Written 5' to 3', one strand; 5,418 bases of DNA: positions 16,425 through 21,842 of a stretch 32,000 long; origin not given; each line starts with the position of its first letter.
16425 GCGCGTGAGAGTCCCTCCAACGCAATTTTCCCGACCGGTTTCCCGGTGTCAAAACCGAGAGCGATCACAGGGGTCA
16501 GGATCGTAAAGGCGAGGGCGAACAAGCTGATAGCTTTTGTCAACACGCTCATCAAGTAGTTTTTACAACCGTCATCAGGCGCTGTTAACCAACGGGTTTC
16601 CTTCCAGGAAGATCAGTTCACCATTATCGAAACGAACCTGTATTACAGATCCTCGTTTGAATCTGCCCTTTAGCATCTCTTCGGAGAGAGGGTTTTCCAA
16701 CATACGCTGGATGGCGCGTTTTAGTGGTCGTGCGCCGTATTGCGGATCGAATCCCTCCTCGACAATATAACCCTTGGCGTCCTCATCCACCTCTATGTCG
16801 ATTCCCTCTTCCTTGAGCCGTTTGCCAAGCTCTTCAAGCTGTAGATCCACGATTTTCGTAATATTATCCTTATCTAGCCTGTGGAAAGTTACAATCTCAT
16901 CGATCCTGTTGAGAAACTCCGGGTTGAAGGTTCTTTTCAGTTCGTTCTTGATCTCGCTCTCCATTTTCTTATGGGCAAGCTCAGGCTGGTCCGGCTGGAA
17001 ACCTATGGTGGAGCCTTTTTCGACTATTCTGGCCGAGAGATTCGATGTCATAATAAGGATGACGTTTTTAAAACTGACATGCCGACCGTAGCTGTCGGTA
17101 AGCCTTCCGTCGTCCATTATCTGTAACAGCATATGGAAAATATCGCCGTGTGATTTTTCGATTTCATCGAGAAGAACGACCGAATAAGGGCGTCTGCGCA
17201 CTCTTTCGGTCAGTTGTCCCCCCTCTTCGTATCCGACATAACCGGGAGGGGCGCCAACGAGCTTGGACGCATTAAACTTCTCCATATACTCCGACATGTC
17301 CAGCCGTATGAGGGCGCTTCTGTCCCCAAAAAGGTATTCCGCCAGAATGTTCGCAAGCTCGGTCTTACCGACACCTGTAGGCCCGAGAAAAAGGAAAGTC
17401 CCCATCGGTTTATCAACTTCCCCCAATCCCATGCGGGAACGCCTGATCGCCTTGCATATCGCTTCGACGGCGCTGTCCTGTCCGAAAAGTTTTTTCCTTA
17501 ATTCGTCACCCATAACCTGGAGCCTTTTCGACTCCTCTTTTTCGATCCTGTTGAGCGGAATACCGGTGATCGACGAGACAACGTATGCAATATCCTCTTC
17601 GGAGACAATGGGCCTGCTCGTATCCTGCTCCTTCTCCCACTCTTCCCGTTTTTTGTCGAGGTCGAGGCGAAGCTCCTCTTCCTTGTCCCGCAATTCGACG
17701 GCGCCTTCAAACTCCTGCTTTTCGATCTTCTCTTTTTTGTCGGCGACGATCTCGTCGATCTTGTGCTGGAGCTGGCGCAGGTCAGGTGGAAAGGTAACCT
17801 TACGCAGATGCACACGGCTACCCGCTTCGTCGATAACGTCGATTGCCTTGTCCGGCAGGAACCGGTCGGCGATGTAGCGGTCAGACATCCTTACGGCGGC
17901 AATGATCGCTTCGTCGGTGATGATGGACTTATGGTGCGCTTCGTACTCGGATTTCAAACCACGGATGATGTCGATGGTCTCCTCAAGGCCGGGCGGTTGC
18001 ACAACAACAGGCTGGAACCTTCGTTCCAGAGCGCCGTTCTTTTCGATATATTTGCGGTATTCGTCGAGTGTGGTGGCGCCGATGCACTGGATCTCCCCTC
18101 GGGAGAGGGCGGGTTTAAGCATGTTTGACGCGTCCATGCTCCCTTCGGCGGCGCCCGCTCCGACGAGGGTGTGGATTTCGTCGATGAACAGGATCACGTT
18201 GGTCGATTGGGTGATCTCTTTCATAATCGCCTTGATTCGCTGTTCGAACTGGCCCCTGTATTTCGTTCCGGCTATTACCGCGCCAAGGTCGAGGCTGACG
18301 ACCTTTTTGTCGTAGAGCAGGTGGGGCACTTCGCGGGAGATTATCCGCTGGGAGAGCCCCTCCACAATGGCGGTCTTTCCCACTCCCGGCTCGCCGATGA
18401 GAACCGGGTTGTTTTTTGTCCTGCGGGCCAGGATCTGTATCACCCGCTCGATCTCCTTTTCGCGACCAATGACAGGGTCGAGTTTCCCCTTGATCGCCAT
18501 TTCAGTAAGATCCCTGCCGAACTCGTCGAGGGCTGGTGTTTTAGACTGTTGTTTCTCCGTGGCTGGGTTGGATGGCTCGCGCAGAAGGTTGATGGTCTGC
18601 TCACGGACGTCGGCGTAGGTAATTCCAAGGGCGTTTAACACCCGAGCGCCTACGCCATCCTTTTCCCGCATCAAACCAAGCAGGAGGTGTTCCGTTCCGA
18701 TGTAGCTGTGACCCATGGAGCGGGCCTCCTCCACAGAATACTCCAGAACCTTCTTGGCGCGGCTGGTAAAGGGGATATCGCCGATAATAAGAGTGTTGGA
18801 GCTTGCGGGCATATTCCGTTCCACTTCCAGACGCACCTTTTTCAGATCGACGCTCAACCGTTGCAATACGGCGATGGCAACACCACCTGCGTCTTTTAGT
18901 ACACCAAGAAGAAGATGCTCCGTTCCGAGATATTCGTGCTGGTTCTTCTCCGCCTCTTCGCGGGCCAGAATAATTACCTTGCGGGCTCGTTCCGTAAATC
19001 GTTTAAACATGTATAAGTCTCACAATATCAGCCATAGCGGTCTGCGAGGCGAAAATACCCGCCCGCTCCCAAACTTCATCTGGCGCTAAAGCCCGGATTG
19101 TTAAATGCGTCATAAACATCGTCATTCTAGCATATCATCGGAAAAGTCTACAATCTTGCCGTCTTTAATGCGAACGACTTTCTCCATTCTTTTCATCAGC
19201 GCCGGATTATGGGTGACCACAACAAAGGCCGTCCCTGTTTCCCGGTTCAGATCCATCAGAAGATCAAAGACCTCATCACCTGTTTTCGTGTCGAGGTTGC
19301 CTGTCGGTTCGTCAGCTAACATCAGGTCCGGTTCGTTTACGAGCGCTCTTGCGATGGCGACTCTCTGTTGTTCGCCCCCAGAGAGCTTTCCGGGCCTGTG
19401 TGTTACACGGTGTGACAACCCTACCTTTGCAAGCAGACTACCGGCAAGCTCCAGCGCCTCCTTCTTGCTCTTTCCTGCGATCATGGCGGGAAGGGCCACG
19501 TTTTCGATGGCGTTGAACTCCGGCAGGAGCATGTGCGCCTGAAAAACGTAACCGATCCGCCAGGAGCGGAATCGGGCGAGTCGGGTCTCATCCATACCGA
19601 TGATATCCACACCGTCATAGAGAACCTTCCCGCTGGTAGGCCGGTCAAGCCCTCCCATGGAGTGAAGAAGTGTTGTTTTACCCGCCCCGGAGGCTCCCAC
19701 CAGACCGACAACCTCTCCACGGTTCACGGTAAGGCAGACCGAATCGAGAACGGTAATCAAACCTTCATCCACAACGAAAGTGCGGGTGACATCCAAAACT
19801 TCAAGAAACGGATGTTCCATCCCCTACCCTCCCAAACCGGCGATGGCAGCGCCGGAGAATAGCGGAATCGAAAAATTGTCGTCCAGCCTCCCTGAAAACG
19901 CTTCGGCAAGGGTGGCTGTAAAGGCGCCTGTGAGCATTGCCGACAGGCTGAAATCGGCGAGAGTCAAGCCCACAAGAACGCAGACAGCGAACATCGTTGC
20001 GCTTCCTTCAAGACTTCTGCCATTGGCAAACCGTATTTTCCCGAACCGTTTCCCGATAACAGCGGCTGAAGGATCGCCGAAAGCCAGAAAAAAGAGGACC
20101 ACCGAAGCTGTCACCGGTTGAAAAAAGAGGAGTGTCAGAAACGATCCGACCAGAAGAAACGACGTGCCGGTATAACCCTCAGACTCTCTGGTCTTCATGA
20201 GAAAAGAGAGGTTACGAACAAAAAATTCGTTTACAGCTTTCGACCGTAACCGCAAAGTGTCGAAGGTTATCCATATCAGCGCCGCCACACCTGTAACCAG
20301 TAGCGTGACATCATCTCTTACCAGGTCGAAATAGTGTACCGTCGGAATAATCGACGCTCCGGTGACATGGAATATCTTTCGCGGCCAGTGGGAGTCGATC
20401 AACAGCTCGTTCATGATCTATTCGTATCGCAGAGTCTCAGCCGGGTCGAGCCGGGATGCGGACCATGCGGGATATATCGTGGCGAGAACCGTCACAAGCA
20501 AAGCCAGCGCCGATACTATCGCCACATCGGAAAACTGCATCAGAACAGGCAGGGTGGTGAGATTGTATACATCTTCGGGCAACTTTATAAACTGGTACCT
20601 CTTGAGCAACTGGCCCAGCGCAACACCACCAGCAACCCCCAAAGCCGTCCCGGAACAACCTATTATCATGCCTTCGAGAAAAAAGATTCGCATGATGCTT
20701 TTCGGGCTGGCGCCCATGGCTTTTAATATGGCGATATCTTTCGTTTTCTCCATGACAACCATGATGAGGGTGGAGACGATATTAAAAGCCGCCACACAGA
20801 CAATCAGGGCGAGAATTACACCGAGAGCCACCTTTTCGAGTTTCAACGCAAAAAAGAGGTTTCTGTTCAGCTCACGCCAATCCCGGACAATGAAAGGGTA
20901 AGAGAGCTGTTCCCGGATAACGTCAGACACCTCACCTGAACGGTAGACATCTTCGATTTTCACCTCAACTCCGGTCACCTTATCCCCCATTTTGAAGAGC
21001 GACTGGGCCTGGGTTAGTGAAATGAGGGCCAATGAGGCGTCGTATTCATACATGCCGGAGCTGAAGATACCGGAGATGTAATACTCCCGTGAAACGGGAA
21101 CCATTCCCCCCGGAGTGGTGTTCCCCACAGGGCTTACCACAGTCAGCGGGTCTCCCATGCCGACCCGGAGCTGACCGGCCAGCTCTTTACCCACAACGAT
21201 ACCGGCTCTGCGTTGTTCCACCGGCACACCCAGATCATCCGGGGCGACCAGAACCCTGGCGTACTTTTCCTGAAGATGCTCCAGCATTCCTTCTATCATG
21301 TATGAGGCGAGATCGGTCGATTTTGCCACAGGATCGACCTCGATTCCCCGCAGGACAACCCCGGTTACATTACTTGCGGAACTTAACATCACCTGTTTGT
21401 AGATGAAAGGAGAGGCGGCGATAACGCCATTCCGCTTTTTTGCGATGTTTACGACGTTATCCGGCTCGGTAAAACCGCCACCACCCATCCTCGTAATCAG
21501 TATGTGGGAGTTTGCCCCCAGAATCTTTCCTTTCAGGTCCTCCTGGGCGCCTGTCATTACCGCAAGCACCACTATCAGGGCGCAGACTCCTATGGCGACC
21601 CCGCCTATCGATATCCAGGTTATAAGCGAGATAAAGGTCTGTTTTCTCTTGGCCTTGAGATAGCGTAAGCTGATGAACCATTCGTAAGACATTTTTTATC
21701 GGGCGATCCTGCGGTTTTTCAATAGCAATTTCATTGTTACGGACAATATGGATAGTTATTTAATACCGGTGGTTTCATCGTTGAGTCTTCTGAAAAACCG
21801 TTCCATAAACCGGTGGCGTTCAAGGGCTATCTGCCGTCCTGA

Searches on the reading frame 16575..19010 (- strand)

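Call 12: search_protein_families(library=ncbifam, proteins=[window:16575-19010:-], max_evalue=0.00001)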
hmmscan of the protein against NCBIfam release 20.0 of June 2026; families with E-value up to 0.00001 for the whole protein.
window:16575-19010:- (811 aa): 18 families
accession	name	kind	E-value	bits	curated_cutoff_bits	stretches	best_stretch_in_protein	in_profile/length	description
TIGR03346.1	chaperone_ClpB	equivalog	2.1e-292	972.6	1232.1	2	5-460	1-459/853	ATP-dependent chaperone ClpB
TIGR02639.1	ClpA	equivalog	1.9e-246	819.8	993.15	1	6-793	2-733/734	ATP-dependent Clp protease ATP-binding subunit ClpA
NF008118.0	PRK10865.1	equivalog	2.6e-240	799.8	1417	2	4-460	5-464/857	ATP-dependent chaperone ClpB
NF033606.1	heat_AAA_ClpK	exception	8.4e-238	791.7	1900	1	9-796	116-900/949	heat shock survival AAA family ATPase ClpK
NF033607.0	disagg_AAA_ClpG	exception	8.3e-233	775.2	1900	1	21-796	106-878/932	AAA family protein disaggregase ClpG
TIGR03345.1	VI_ClpV1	equivalog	8.5e-217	722.3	884.95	2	8-465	4-480/852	type VI secretion system ATPase TssH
NF008263.0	PRK11034.1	equivalog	7.5e-197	655.7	1350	2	18-405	15-414/758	ATP-dependent Clp protease ATP-binding subunit ClpA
NF003745.1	PRK05342.1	equivalog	1.1e-12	47.5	359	0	666-773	261-378/418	ATP-dependent Clp protease ATP-binding subunit ClpX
TIGR03922.1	T7SS_EccA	equivalog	3e-09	36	466.65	0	198-336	311-446/557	type VII secretion AAA-ATPase EccA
NF005304.0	PRK06835.1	equivalog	2.6e-08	33.4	215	0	511-584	158-231/330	ATP-binding protein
NF001679.0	PRK00440.1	equivalog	4.1e-08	32.6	303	0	534-633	37-128/322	replication factor C small subunit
TIGR00382.1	clpX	equivalog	4.5e-08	32.5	370.75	0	664-772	268-383/414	ATP-dependent protease ATP-binding subunit ClpX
NF009883.0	PRK13341.1-4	equivalog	4.3e-07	28.2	668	0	194-331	51-162/729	AAA family ATPase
NF009067.0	PRK12402.1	equivalog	5.8e-07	28.8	317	0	176-272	13-105/340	replication factor C small subunit 2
TIGR00764.1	lon_rel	equivalog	7.9e-07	28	516.6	0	177-274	17-113/608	ATP-dependent protease LonB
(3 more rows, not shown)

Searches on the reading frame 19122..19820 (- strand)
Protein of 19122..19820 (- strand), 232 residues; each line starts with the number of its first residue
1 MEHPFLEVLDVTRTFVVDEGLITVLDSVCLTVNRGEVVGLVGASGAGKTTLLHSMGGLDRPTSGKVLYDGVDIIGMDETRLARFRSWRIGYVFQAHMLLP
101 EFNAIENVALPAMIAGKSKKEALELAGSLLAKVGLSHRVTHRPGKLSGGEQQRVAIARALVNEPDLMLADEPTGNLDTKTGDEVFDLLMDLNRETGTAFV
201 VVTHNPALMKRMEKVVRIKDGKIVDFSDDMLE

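Call 12: search_protein_families(library=ncbifam, proteins=[window:19122-19820:-], max_evalue=0.00001)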
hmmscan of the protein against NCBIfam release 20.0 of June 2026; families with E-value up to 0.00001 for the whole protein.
window:19122-19820:- (232 aa): 188 families (the best 25 are shown)
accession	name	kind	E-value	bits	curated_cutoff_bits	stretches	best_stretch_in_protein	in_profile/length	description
TIGR02211.1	LolD_lipo_ex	equivalog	8.2e-82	274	307.75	1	6-224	2-220/221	lipoprotein-releasing ABC transporter ATP-binding protein LolD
NF008639.0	PRK11629.1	equivalog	6.9e-75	251.4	360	1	6-224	7-225/234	lipoprotein-releasing ABC transporter ATP-binding protein LolD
NF007879.0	PRK10584.1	equivalog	7.9e-68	228.6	336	1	6-224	7-225/228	putative ABC transporter ATP-binding protein YbbA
NF007826.0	PRK10535.1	equivalog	3.4e-64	217.2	966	1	4-226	3-224/648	macrolide ABC transporter ATP-binding protein/permease MacB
TIGR02673.1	FtsE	equivalog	1.1e-58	198.4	264.85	1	22-221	15-213/214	cell division ATP-binding protein FtsE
TIGR02982.1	heterocyst_DevA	subfamily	8.5e-55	185.7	295.8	1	8-223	4-219/220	ABC exporter ATP-binding subunit, DevA family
TIGR03608.1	L_ocin_972_ABC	subfamily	7.4e-54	182.3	254.85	1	23-218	12-206/206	putative bacteriocin export ABC transporter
NF038007.1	ABC_ATP_DarD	equivalog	7.1e-52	176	375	1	10-223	6-218/218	darobactin export ABC transporter ATP-binding protein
NF007027.0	PRK09493.1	equivalog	6.5e-49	166.4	379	1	20-225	12-216/240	glutamine ABC transporter ATP-binding protein GlnQ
TIGR02314.1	ABC_MetN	equivalog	8.1e-49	166.5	499.7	1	7-225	3-221/343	methionine ABC transporter ATP-binding protein MetN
TIGR02315.1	ABC_phnC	equivalog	9.9e-49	165.9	266.1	1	8-224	4-225/243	phosphonate ABC transporter ATP-binding protein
NF040933.2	ABC_arch_GlcV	equivalog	1.2e-44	152.6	450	1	8-224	5-221/357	glucose ABC transporter ATP-binding protein GlcV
TIGR01186.1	proV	subfamily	2.8e-43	148.4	326.6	1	22-225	6-210/363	betaine/proline/choline family ABC transporter ATP-binding protein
NF008428.0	PRK11264.1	equivalog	3.3e-43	147.7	406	1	23-225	17-224/250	L-cystine ABC transporter ATP-binding protein TcyN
TIGR03265.1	PhnT2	equivalog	1.5e-41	142.9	457.7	1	5-224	4-214/353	putative 2-aminoethylphosphonate ABC transporter ATP-binding protein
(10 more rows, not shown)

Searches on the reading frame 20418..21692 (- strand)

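Call 12: search_protein_families(library=ncbifam, proteins=[window:20418-21692:-], max_evalue=0.00001)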
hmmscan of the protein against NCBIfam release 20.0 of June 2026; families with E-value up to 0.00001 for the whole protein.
window:20418-21692:- (424 aa): 7 families
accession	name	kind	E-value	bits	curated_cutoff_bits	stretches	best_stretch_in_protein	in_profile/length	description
TIGR02212.1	lolCE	equivalog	4.6e-112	375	362.45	1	4-424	3-411/411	lipoprotein-releasing ABC transporter permease subunit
NF008357.0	PRK11146.1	exception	3.8e-66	223.6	439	1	3-421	5-411/414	lipoprotein-releasing ABC transporter permease subunit LolE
NF008076.0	PRK10814.1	exception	2.6e-65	221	473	1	5-424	7-399/399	lipoprotein-releasing ABC transporter permease subunit LolC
TIGR02213.1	lolE_release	exception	2e-58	198.2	540.35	1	5-421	4-408/411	lipoprotein-releasing ABC transporter permease subunit LolE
TIGR03434.1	ADOP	subfamily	2e-13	49.4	622.3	1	280-424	671-803/803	ADOP family duplicated permease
NF038346.1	FtsX_actino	exception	2.2e-10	40.4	250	1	267-412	160-301/308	permease-like cell division protein FtsX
NF038347.1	FtsX_Gpos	exception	1.6e-09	37.6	225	1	264-355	145-236/296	permease-like cell division protein FtsX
